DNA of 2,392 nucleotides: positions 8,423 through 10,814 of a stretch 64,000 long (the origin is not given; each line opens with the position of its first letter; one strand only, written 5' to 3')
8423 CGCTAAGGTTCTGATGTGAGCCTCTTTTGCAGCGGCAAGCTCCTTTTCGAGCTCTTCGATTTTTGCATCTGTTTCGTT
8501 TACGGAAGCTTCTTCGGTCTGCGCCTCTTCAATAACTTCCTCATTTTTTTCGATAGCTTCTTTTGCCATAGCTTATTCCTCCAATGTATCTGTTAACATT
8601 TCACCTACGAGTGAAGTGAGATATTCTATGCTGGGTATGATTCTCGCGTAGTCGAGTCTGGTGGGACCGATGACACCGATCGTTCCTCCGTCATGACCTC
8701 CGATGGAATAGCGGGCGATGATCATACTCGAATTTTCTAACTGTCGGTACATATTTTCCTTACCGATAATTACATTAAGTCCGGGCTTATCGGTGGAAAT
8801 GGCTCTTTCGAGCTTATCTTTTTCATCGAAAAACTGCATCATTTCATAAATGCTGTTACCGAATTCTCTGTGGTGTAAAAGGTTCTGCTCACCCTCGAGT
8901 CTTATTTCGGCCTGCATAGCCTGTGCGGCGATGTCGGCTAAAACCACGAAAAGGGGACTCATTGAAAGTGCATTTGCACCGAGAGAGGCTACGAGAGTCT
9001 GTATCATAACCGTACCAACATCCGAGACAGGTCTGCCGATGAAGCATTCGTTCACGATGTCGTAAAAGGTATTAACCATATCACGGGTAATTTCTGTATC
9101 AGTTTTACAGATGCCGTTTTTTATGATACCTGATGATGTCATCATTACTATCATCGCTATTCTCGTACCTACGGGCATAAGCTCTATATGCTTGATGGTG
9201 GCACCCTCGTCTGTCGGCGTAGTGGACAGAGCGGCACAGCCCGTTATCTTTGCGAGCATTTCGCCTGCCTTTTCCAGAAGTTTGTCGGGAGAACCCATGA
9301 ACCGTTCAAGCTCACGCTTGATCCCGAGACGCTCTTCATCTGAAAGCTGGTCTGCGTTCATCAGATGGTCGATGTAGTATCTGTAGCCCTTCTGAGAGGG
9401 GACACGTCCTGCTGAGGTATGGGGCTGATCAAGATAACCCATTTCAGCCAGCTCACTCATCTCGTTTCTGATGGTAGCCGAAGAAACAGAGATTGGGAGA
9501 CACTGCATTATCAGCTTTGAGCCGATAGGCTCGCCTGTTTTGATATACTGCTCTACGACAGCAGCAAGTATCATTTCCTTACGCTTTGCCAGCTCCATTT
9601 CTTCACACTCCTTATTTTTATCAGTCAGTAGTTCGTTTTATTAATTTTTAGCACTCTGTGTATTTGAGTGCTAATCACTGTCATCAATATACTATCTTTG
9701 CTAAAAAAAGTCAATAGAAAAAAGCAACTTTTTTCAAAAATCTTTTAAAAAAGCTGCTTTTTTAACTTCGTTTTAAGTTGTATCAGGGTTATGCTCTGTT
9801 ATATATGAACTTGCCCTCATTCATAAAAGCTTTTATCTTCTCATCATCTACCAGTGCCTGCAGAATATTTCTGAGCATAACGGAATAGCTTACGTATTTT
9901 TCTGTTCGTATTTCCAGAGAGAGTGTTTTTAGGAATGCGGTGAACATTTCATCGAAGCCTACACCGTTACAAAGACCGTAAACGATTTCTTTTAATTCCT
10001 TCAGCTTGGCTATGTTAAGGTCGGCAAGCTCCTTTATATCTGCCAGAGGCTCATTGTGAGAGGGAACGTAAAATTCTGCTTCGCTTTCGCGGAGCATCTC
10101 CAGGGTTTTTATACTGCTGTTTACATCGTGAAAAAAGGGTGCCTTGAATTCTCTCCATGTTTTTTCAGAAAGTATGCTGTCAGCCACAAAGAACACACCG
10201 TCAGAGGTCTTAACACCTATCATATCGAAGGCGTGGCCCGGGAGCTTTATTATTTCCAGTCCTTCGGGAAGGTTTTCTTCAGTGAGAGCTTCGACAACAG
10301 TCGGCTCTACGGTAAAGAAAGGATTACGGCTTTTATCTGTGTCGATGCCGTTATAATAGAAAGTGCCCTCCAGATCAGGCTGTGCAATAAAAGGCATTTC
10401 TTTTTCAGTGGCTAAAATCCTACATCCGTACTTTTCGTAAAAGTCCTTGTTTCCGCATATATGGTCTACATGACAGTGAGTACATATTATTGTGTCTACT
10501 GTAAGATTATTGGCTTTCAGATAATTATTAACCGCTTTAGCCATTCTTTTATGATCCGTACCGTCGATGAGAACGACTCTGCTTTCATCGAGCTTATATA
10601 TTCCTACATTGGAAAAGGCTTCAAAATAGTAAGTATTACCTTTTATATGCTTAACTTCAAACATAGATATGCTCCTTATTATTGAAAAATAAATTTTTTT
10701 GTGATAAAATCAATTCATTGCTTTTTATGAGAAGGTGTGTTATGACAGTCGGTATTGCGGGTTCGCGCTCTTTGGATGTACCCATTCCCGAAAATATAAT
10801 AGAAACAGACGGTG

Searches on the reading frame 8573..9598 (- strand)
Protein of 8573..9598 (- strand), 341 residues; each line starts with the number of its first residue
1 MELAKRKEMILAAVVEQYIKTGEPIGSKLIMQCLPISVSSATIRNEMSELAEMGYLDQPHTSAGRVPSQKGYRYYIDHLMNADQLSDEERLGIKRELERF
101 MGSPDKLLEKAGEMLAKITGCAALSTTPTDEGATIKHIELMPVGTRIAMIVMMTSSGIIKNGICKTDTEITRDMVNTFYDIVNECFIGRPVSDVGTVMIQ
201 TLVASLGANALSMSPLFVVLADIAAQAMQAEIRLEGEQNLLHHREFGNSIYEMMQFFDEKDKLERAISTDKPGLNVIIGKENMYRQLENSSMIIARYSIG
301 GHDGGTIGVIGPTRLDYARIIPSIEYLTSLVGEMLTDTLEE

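Call 15: search_protein_families(library=pfam, proteins=[window:8573-9598:-], max_evalue=0.001)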
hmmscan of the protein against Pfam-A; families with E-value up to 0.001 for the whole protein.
window:8573-9598:- (341 aa): 1 family
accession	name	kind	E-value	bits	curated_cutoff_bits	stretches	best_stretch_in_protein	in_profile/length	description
PF01628.27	HrcA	-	1e-52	179.7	22.2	1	105-321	1-215/215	HrcA protein C terminal domain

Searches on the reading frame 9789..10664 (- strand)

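Call 15: search_protein_families(library=pfam, proteins=[window:9789-10664:-], max_evalue=0.001)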
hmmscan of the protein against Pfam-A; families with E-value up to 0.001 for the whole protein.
window:9789-10664:- (291 aa): 1 family
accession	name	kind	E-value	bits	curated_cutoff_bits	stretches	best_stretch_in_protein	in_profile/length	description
PF00753.33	Lactamase_B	-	1.8e-19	70.9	22.7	1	17-203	5-196/196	Metallo-beta-lactamase superfamily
